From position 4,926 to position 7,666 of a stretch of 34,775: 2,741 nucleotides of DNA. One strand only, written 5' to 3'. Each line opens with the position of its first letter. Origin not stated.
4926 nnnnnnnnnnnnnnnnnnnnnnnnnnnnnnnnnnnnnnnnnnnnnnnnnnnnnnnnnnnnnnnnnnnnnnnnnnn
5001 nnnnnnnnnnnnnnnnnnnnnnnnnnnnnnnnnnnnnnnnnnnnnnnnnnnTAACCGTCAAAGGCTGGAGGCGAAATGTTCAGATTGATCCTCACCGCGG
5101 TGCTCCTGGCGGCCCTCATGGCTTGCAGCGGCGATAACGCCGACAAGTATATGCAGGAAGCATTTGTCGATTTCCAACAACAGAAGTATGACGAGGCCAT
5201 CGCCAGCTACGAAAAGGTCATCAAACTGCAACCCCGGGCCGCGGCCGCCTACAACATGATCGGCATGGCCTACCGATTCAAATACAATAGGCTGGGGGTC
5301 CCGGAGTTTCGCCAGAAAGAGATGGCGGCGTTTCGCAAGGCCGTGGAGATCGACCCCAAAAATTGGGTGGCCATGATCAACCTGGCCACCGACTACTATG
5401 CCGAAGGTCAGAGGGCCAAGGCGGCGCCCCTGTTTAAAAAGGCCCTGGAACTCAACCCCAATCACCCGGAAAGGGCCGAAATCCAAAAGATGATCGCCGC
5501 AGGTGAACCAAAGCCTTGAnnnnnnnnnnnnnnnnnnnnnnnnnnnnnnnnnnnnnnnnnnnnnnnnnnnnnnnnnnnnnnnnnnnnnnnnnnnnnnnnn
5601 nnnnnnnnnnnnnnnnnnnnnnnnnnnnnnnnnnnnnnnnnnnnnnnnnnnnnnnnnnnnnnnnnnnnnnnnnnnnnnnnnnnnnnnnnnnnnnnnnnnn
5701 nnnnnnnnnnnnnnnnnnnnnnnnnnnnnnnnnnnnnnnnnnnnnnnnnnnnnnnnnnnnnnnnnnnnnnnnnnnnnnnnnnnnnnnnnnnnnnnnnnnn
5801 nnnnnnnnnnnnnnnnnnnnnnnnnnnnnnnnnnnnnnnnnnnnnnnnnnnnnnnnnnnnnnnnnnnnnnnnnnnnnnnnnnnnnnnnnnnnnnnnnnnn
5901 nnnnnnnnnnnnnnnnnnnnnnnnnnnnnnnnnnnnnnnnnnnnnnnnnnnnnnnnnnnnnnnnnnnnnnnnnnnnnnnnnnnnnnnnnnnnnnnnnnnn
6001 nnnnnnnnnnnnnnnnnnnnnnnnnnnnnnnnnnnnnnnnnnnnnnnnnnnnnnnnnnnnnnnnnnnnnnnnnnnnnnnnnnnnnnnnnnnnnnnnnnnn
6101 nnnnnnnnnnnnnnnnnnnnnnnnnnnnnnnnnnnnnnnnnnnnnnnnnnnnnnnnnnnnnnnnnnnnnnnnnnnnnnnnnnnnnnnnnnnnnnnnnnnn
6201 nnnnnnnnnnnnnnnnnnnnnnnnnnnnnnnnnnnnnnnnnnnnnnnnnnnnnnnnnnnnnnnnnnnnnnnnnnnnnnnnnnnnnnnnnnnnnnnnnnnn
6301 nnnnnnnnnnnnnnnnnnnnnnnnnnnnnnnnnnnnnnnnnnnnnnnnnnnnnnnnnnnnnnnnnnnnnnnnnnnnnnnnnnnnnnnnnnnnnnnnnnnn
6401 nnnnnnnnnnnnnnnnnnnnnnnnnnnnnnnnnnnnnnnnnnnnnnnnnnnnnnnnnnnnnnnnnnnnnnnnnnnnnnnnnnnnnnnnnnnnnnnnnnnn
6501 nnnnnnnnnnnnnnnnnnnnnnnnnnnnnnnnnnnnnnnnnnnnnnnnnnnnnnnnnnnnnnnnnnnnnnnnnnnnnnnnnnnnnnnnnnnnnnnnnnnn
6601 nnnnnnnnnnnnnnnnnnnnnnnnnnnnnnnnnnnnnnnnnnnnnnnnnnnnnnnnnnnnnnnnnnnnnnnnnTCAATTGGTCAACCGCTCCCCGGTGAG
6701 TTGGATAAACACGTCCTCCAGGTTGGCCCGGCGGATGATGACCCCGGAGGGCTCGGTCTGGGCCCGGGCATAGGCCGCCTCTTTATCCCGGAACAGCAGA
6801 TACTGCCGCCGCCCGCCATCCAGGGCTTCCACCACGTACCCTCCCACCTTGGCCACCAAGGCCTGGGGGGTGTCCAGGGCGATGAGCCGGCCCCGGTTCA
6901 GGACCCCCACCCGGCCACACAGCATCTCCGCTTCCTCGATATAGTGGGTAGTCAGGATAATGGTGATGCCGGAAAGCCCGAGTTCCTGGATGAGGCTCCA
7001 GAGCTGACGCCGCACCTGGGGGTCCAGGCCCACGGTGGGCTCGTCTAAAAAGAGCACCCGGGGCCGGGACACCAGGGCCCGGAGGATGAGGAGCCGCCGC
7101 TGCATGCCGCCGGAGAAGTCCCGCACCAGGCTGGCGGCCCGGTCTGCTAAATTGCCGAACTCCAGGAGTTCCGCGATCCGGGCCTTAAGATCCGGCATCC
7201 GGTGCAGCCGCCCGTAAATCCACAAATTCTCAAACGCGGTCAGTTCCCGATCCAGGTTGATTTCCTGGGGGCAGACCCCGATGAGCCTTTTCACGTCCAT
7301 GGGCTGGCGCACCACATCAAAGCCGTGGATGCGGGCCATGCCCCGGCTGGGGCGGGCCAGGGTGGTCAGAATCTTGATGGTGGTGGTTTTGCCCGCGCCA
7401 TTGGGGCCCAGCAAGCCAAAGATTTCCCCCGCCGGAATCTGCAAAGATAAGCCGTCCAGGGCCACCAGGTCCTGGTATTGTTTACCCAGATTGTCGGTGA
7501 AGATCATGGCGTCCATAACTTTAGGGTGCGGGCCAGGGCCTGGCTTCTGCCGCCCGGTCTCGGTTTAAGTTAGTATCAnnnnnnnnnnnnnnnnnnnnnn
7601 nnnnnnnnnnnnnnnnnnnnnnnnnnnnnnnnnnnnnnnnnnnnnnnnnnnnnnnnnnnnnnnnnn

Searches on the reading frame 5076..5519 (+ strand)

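Call 11: search_protein_families(library=pfam, proteins=[window:5076-5519:+], max_evalue=0.001)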
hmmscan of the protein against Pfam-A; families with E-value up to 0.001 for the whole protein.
window:5076-5519:+ (147 aa): 16 families
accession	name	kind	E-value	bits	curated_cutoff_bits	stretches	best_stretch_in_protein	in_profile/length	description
PF07719.23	TPR_2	-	2.1e-16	59.1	27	2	99-130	3-34/34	Tetratricopeptide repeat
PF00515.34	TPR_1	-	2.5e-16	59.2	27.8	2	99-130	3-34/34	Tetratricopeptide repeat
PF13414.12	TPR_11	-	3e-15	56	26.8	1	32-66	4-38/42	TPR repeat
PF13181.12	TPR_8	-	7.1e-12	44.9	25.7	0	33-53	12-32/34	Tetratricopeptide repeat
PF13431.12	TPR_17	-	9.1e-12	44.7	24.4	0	85-105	1-21/34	Tetratricopeptide repeat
PF13432.12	TPR_16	-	3.3e-11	43.9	32.7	1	33-66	8-41/65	Tetratricopeptide repeat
PF14559.12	TPR_19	-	1.2e-10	41.9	25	1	84-135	12-63/68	Tetratricopeptide repeat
PF13424.12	TPR_12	-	2.9e-09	37.4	30.1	1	99-141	5-52/77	Tetratricopeptide repeat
PF13428.12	TPR_14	-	7.1e-09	35.9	23.5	0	101-132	5-36/44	Tetratricopeptide repeat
PF23914.1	TPR_CcmH_CycH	-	3.3e-07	30.7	42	0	9-54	108-153/158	Cytochrome c-type biogenesis protein H TPR domain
PF13374.12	TPR_10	-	2.1e-06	28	27.5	0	99-126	4-31/42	Tetratricopeptide repeat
PF13176.12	TPR_7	-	4.4e-06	26.8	27.9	0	99-131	1-35/36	Tetratricopeptide repeat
PF13174.12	TPR_6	-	2.1e-05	25.3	26.3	0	33-53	11-31/33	Tetratricopeptide repeat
PF13371.12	TPR_9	-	0.00033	21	35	0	20-58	27-65/73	Tetratricopeptide repeat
PF12895.13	ANAPC3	-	0.00038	21.1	27.2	0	87-132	13-57/82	Anaphase-promoting complex, cyclosome, subunit 3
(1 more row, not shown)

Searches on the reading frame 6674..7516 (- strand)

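Call 11: search_protein_families(library=pfam, proteins=[window:6674-7516:-], max_evalue=0.001)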
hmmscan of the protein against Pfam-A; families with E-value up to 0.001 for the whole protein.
window:6674-7516:- (280 aa): 3 families
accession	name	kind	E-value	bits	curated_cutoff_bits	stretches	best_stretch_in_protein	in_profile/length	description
PF00005.33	ABC_tran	-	9.1e-31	107.7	25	1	20-161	1-136/137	ABC transporter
PF13304.12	AAA_21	-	4.7e-16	60.2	27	2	132-191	236-298/304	AAA domain, putative AbiEii toxin, Type IV TA system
PF13175.12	AAA_15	-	1.4e-05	25.4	32.1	0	153-191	330-369/374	AAA ATPase domain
